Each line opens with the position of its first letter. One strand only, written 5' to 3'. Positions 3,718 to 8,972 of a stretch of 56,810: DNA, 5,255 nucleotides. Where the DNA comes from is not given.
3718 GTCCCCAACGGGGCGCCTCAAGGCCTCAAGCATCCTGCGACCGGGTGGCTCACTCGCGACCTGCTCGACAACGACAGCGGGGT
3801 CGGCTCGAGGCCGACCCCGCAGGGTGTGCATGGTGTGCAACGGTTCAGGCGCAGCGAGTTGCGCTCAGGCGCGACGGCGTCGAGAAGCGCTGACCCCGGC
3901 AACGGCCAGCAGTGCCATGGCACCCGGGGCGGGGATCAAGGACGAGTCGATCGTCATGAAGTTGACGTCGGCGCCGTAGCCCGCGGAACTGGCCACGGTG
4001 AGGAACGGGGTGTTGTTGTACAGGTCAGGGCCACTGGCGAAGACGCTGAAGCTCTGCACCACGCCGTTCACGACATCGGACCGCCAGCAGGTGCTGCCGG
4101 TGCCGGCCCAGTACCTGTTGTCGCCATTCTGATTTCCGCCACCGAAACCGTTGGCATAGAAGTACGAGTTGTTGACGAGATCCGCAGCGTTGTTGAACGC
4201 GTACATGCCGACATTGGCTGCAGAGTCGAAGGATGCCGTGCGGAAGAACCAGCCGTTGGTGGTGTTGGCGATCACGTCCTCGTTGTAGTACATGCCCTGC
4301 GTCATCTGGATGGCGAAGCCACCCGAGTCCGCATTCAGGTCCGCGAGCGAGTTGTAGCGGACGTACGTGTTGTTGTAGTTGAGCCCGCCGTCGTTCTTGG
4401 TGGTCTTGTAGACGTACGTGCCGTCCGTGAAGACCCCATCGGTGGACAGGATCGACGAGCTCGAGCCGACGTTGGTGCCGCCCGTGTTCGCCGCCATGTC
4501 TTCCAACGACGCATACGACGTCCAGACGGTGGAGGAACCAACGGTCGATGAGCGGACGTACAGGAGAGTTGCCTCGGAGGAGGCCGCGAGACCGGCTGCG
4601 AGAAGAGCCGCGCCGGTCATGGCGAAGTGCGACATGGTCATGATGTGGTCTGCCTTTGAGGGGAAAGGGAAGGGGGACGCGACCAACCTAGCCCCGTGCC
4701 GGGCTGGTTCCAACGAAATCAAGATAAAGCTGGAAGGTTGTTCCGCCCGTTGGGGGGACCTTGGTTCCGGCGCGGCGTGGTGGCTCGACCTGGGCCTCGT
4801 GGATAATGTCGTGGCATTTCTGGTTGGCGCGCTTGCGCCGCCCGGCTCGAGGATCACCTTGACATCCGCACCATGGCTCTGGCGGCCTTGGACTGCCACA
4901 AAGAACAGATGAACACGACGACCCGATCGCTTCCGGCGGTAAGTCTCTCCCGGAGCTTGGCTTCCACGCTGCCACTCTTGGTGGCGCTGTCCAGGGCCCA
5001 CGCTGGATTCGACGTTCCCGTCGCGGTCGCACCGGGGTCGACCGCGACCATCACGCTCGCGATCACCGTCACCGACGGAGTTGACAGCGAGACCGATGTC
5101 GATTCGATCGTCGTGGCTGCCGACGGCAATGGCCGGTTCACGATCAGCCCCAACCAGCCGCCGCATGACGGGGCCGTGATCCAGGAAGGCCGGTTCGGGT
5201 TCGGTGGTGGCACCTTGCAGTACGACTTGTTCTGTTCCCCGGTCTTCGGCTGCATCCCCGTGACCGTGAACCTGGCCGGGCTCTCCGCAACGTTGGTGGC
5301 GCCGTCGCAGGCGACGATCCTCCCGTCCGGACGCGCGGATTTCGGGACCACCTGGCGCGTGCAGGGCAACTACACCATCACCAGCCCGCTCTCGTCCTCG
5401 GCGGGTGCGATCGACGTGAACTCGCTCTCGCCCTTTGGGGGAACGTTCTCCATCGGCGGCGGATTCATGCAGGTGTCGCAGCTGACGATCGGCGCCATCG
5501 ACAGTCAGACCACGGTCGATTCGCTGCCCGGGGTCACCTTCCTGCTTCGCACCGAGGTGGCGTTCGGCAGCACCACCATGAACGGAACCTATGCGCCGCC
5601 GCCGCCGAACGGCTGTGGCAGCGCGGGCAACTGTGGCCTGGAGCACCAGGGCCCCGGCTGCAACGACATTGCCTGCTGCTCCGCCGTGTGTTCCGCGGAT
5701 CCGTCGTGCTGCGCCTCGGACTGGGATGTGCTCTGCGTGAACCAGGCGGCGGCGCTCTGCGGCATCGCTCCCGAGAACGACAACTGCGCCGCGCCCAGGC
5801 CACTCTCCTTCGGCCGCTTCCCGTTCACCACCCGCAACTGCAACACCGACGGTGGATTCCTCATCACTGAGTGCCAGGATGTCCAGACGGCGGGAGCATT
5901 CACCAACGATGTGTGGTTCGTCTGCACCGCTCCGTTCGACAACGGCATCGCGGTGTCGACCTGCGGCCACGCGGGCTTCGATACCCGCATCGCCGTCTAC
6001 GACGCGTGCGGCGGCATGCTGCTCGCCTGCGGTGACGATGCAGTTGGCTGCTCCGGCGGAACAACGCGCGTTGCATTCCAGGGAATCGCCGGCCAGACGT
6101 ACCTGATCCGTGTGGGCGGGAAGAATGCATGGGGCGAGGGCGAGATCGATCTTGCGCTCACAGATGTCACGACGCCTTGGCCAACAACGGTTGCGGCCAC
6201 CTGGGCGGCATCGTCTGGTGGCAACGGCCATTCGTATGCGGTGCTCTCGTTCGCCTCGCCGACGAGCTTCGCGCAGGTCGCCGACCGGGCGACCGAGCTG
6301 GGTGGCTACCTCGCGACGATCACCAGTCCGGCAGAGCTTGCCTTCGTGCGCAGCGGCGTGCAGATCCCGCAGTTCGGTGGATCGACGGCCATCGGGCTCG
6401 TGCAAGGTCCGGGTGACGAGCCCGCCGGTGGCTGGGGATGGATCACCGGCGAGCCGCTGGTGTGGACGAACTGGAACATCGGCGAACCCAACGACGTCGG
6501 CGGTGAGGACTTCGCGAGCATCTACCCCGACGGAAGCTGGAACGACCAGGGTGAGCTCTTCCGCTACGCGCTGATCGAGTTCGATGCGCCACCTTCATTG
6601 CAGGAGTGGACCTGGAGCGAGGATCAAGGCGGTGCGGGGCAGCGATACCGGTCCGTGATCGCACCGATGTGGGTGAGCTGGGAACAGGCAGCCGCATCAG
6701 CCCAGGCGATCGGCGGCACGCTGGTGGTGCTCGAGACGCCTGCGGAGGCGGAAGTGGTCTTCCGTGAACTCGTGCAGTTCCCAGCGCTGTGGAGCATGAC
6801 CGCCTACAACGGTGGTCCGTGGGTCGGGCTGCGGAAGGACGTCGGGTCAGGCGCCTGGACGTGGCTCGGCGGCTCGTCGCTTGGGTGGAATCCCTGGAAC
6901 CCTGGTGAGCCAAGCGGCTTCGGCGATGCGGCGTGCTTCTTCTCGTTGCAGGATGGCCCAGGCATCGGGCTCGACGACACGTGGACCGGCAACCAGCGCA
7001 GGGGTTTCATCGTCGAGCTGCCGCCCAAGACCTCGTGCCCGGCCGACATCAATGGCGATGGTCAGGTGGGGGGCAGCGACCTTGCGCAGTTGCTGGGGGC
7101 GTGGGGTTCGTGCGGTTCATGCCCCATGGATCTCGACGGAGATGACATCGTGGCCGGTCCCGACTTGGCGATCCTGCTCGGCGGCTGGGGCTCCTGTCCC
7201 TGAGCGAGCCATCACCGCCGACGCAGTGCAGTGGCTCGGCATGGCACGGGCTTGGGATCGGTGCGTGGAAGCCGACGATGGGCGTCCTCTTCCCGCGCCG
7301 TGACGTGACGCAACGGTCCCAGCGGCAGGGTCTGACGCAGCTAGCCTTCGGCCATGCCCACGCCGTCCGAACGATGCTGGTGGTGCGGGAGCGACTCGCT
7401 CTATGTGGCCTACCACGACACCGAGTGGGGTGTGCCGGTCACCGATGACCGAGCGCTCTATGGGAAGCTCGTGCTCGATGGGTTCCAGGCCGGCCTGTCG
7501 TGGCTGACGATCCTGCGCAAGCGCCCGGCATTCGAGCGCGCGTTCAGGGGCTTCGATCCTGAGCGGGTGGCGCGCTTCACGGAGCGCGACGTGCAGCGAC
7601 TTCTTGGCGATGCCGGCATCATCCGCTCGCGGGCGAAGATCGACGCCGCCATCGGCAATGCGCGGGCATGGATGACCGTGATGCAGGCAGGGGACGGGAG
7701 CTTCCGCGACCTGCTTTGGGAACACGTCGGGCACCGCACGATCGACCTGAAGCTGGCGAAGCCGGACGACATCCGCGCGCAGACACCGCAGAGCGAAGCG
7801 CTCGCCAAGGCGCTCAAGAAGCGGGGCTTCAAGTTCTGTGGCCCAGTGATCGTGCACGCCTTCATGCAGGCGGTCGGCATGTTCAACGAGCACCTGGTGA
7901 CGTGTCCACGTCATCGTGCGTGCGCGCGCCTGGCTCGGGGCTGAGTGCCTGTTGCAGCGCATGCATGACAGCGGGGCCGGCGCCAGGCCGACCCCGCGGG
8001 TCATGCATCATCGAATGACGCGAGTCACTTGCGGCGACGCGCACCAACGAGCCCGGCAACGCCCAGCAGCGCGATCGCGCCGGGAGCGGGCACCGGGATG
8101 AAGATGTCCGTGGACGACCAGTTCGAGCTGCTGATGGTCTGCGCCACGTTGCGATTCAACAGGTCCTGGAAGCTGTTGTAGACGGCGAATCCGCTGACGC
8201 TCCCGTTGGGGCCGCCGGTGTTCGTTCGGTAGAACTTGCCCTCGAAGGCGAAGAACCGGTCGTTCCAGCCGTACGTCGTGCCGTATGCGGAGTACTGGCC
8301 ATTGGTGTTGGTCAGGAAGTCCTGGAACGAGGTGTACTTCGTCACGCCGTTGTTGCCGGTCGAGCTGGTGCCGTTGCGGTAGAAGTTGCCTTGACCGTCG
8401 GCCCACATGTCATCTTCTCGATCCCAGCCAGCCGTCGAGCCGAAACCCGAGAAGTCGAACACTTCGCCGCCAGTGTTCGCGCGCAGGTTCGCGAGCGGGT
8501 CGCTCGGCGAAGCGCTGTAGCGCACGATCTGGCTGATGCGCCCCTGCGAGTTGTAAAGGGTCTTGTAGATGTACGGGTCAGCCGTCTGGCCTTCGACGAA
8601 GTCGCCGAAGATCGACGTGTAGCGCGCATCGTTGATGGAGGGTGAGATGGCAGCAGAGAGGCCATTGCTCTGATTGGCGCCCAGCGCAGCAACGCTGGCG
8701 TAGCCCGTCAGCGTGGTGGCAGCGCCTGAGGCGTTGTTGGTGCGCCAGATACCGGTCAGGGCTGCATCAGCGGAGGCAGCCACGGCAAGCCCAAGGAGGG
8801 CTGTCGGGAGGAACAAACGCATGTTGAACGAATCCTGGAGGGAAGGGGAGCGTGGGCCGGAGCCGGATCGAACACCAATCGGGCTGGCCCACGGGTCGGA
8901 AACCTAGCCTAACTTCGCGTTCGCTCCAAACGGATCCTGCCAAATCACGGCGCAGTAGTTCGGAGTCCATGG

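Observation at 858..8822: Three-member surface-protein family with fourfold internal repeats and a swapped C-terminal anchor (dockerin-like repeat versus PEP-CTERM)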

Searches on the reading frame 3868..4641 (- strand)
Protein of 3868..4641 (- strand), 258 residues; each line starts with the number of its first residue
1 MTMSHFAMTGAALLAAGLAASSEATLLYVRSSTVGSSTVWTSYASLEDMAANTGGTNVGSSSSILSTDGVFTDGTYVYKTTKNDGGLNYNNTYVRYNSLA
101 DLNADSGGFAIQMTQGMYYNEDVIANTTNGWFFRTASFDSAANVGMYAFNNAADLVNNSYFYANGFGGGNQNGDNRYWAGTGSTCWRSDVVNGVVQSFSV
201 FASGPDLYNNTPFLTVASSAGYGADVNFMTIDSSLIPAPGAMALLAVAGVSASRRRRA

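Call 7: search_protein_families(library=pfam, proteins=[window:3868-4641:-], max_evalue=1)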
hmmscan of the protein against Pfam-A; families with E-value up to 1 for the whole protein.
window:3868-4641:- (258 aa): 0 families

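Call 8: search_protein_families(library=ncbifam, proteins=[window:3868-4641:-], max_evalue=1)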
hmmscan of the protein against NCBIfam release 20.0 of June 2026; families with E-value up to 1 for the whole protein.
window:3868-4641:- (258 aa): 3 families
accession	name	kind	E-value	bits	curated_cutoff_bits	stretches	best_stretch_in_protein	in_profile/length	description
NF058571.1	GVDTG_CTERM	domain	0.038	14.3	29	1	236-256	24-44/44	GVDTG sorting domain-containing protein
TIGR03901.2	MYXO-CTERM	domain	0.065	13.6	20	1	238-257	14-33/34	MYXO-CTERM sorting domain-containing protein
NF033846.1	Rumino_NPXTG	domain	0.17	12.2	23.5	1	240-257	13-30/30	NPXTG-anchored protein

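Call 25: find_related_loci(query=A4, collection=genome_contigs, flank=10000)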
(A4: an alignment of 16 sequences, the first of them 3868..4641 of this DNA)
Query A4 (258 aa) in genome_contigs; peptide patterns used: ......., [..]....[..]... (x = any residue, [..] = any of these).
50 stretches matched a pattern; 19 encode a relative of the query (tblastn E <= 1e-3); 19 distinct loci.
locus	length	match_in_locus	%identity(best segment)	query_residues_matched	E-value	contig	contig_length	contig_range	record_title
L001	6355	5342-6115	99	1-258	3e-170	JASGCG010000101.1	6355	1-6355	MAG: Bacteroidia bacterium isolate MAG12 NODE_6877_length_6355_cov_8.722540, whole genome shotgun sequence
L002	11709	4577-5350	98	1-258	1e-168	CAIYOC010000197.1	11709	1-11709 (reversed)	uncultured bacterium isolate Loclat_bin-16982 genome assembly, contig: bin-16982:197/283, whole genome shotgun sequence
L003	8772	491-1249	94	1-253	2e-149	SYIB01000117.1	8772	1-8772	MAG: Planctomycetia bacterium isolate F1-60-MAGs145 F1-60__c171873, whole genome shotgun sequence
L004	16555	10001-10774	85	1-258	2e-134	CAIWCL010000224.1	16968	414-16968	uncultured bacterium isolate ErkenSummer_bin-2794 genome assembly, contig: bin-2794:224/393, whole genome shotgun sequen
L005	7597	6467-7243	80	1-253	4e-126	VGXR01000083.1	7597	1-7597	MAG: Planctomycetota bacterium isolate M_surface_10_m2_213 M_surface_10_m2_213_Ga0194123_10012253, whole genome shotgun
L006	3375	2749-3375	86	1-209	2e-117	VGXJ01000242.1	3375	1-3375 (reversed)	MAG: Phycisphaerae bacterium isolate M_surface_10_m1_294 M_surface_10_m1_294_Ga0194123_10037450, whole genome shotgun se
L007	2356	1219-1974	68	1-250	2e-113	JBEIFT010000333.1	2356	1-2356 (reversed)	MAG: Phycisphaeraceae bacterium isolate Sample-102-S2-bin-97 Sample_102_S2-bin_97-k141_42129, whole genome shotgun seque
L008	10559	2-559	85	64-249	6e-104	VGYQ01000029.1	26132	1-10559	MAG: Planctomycetota bacterium isolate K_DeepCast_35m_m2_037 K_DeepCast_35m_m2_037_Ga0194129_10002700, whole genome shot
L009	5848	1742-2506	65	3-258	2e-99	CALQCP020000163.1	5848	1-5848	MAG: Chitinophaga pinensis isolate HRS-HS12-bin-235 genome assembly, contig: HRSG-H12-C18949, whole genome shotgun seque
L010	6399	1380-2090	68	22-258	1e-97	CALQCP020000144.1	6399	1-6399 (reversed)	MAG: Chitinophaga pinensis isolate HRS-HS12-bin-235 genome assembly, contig: HRSG-H12-C16641, whole genome shotgun seque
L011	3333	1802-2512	68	22-258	3e-98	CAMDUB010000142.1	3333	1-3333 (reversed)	MAG: Phycisphaera mikurensis NBRC 102666 isolate MsE-30jul19-209 genome assembly, contig: MsE-30jul19-C47857, whole geno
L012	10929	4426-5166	63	12-258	2e-93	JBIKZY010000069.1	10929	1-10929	MAG: Phycisphaerales bacterium isolate ME2016-05-06_3300042878_group7_bin175 Rohwer_bin1599_scaffold_4908_c1, whole geno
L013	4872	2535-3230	67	22-253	2e-92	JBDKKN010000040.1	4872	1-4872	MAG: Planctomycetota bacterium isolate gunnisonriver_2019_sw_WHONDRS-S19S_0062_B_bin.58 scaffold_1555983, whole genome s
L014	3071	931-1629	64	21-253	7e-92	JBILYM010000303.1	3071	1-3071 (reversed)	MAG: Phycisphaerales bacterium isolate ME2019-02-15D0_3300044639_group8_bin138 Rohwer_bin1602_scaffold_40383_c1, whole g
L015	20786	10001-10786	58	1-258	4e-80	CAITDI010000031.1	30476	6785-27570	uncultured bacterium isolate Ja1_bin-1028 genome assembly, contig: bin-1028:031/131, whole genome shotgun sequence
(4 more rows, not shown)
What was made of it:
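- Tried and rejected: The scan was redone with the B-clade alignment (call 25).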

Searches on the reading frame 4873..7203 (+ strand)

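Call 11: search_protein_families(library=ncbifam, proteins=[window:4873-7203:+], max_evalue=0.01)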
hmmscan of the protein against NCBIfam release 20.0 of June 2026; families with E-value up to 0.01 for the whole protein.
window:4873-7203:+ (776 aa): 0 families

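Call 38: search_protein_families(library=pfam, proteins=[window:4873-7203:+], max_evalue=0.001)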
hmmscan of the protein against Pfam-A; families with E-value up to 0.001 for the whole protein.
window:4873-7203:+ (776 aa): 2 families
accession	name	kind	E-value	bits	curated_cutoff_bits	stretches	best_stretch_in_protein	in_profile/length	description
PF00059.27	Lectin_C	-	1.9e-10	41.9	22.6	1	472-559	11-95/107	Lectin C-type domain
PF23759.1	GBD_T9SS_assoc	-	1e-07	32.7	27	1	301-414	1-102/116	Galactose binding domain-like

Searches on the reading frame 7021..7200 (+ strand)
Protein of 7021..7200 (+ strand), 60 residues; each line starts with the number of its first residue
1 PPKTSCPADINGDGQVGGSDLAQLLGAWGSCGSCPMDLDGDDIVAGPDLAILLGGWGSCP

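Call 40: search_protein_families(library=pfam, proteins=[window:7021-7200:+], max_evalue=10)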
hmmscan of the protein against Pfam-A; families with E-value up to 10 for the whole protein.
seq(60 aa): 4 families
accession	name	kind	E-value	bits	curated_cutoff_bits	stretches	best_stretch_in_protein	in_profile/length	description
PF00404.24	Dockerin_1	-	0.00063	20.3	22.9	1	8-24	36-52/57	Dockerin type I domain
PF13405.12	EF-hand_6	-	0.17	12.2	25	1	9-29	10-30/30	EF-hand domain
PF00036.39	EF-hand_1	-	0.26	11.4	25.4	1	8-25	9-26/29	EF hand domain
PF13202.12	EF-hand_5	-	0.88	9.6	25.9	1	8-24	8-24/25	EF hand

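Call 41: search_protein_families(library=ncbifam, proteins=[window:7021-7200:+], max_evalue=10)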
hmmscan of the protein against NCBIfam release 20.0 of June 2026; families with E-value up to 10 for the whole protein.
seq(60 aa): 1 family
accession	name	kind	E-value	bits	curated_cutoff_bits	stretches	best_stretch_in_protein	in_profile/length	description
NF041540.1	dockerin_GC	domain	0.00019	21.7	29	1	6-56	1-63/67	GC-type dockerin domain-anchored protein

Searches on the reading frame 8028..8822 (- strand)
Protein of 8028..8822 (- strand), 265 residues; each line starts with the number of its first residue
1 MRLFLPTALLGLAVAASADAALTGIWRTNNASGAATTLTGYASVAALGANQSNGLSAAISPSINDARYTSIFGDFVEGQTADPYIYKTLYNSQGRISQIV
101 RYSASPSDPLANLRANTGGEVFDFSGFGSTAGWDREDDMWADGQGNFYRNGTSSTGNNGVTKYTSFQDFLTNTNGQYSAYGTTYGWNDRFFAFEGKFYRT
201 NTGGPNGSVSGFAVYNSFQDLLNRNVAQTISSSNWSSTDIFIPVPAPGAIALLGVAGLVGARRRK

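Call 7: search_protein_families(library=pfam, proteins=[window:8028-8822:-], max_evalue=1)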
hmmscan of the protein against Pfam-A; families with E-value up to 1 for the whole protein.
window:8028-8822:- (265 aa): 1 family
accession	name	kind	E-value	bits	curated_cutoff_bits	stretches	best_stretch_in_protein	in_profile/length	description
PF07589.16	PEP-CTERM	-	0.016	15.7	20.7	1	243-265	1-24/24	PEP-CTERM motif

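Call 8: search_protein_families(library=ncbifam, proteins=[window:8028-8822:-], max_evalue=1)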
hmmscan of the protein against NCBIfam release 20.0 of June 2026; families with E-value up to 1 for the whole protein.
window:8028-8822:- (265 aa): 6 families
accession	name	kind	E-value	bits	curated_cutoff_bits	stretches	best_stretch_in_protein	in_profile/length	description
NF041927.1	Xrt_dep_XDP1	equivalog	0.022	14.7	125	1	242-265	217-242/242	exosortase-dependent surface protein XDP1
NF038125.1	PEP_CTERM_THxN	subfamily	0.032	13.8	85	1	242-265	222-246/246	THxN family PEP-CTERM protein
TIGR02595.1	PEP_CTERM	domain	0.06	14.2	16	1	244-265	1-23/24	PEP-CTERM sorting domain-containing protein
NF058571.1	GVDTG_CTERM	domain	0.081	13.2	29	1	245-264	25-44/44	GVDTG sorting domain-containing protein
TIGR03382.1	GC_trans_RRR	domain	0.099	13.3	15.85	1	245-264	7-26/27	MYXO-CTERM sorting domain-containing protein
NF005862.0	PRK07792.1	equivalog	0.11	11.7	414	1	10-107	148-240/307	3-oxoacyl-ACP reductase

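Call 82: predict_structure(alignment_id=A6)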
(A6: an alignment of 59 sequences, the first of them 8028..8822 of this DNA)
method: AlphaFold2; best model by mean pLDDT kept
length: 265 residues; sequences in the alignment: 59
mean_pLDDT: 84.1   pTM: 0.81
mean pLDDT of the five models: 84.1, 83.8, 83.4, 82.5, 81.4
residues with pLDDT >= 90: 164; 70-90: 53; 50-70: 15; < 50: 33
segments of 3 or more residues with pLDDT < 50: 9-21, 248-265
pLDDT, mean of each block of 10 residues (from residue 1): 50 39 82 93 93 93 94 82 91 92 89 96 85 89 94 90 97 96 93 92 81 97 97 92 70 41 44
secondary structure, 60 per line:
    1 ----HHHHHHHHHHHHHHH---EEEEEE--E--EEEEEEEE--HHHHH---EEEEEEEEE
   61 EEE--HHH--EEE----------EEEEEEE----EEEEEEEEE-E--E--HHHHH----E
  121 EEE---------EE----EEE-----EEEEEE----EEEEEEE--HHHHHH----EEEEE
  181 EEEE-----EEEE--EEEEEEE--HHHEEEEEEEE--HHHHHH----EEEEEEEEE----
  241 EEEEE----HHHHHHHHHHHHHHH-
elements in order: H5-19 E23-28 E34-41 H44-48 E52-63 E71-73 E84-90 E95-103 H111-115 E120-123 E139-141 E147-152 E157-163 H166-171 E176-184 E190-193 E196-202 E208-215 H218-223 E228-236 E241-245 H250-264
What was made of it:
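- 8025..8822 (-): Gene C: 265-aa paralogue with a PEP-CTERM-like tail. AF2 pLDDT 84.1, pTM 0.81, same 4 x (strand-strand-helix-strand-strand) pattern (call 82).
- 8028..8090 (-): C tail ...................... Predicted helix at residues 250-264 (call 82).
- On PEP-CTERM sorting domain (TIGR02595 / PF07589): AF2 predicts a helix at residues 250-264 of C (call 82).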

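Call 86: fold_search(model_id=the predicted structure, library=pdb)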
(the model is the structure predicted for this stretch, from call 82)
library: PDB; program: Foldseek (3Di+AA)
matches with E <= 10: 533; with E <= 0.001: 19
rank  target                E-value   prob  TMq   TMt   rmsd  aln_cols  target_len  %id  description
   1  6hrl_A                7.0e-06  1.00  0.37  0.34   7.2       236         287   13  Crystal structure of the Kelch domain of human KLHL17 (released 2018-10-17)
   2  2vpj                  1.2e-05  1.00  0.40  0.38   9.8       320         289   12  Crystal structure of the Kelch domain of human KLHL12 (released 2008-03-18)
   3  8rbh_A                3.9e-05  1.00  0.36  0.34  13.2       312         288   10  Crystal structure of the kelch domain of human KLHL12 in complex with PEF1 peptide (released 2024-12-11)
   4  4ch9_A                4.2e-05  1.00  0.35  0.33   8.2       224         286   13  Crystal structure of the human KLHL3 Kelch domain in complex with a WNK4 peptide (released 2014-01-08)
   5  9y8o                  1.3e-04  0.99  0.34  0.32  12.7       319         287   10  Crystal structure of the Kelch domain of human KLHL12 with compound 9c (released 2026-04-08)
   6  8pjv                  1.9e-04  1.00  0.35  0.33   6.9       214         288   11  Crystal structure of the computationally designed SAKe6DR protein (released 2024-07-10)
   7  9j7g_X                2.0e-04  0.99  0.33  0.31   8.8       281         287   12  Crystal strcuture of Keap1_compound_8 (released 2025-06-25)
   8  8pjr                  2.9e-04  1.00  0.35  0.34   6.8       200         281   10  Crystal structure of the SAKe6AC-LB protein (released 2024-07-10)
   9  6ttk_D                3.5e-04  1.00  0.38  0.36   9.3       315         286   11  Crystal structure of the kelch domain of human KLHL12 in complex with DVL1 peptide (released 2020-02-12)
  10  7xm2                  3.7e-04  1.00  0.38  0.37   7.6       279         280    9  Crystal structure of Keap1 Kelch domain (residues 322-609) in complex with NXPZ-2 (released 2022-07-06)
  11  7opu                  4.1e-04  1.00  0.36  0.35   8.1       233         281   10  Self-assembled crystal structure of the computationally designed SAKe6BE-3HH protein (released 2022-12-14)
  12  7op4                  4.3e-04  1.00  0.36  0.35   7.3       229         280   10  Crystal structure of the computationally designed SAKe6BE-3HH protein (released 2022-12-14)
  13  8cia_A                4.6e-04  1.00  0.42  0.40   9.0       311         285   10  Crystal structure of the kelch domain of human KLHL20 (released 2023-03-22)
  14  7xm5                  5.1e-04  1.00  0.37  0.36   8.5       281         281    9  Keap1 Kelch domain (residues 322-609) in complex with 6i (released 2022-07-06)
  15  5wfl_B                5.4e-04  0.99  0.36  0.34   8.4       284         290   12  Kelch domain of human Keap1 in open unliganded conformation (released 2018-09-19)
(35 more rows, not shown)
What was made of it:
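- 8025..8822 (-): Foldseek hits are Kelch, SAKe and olfactomedin propellers (call 86).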
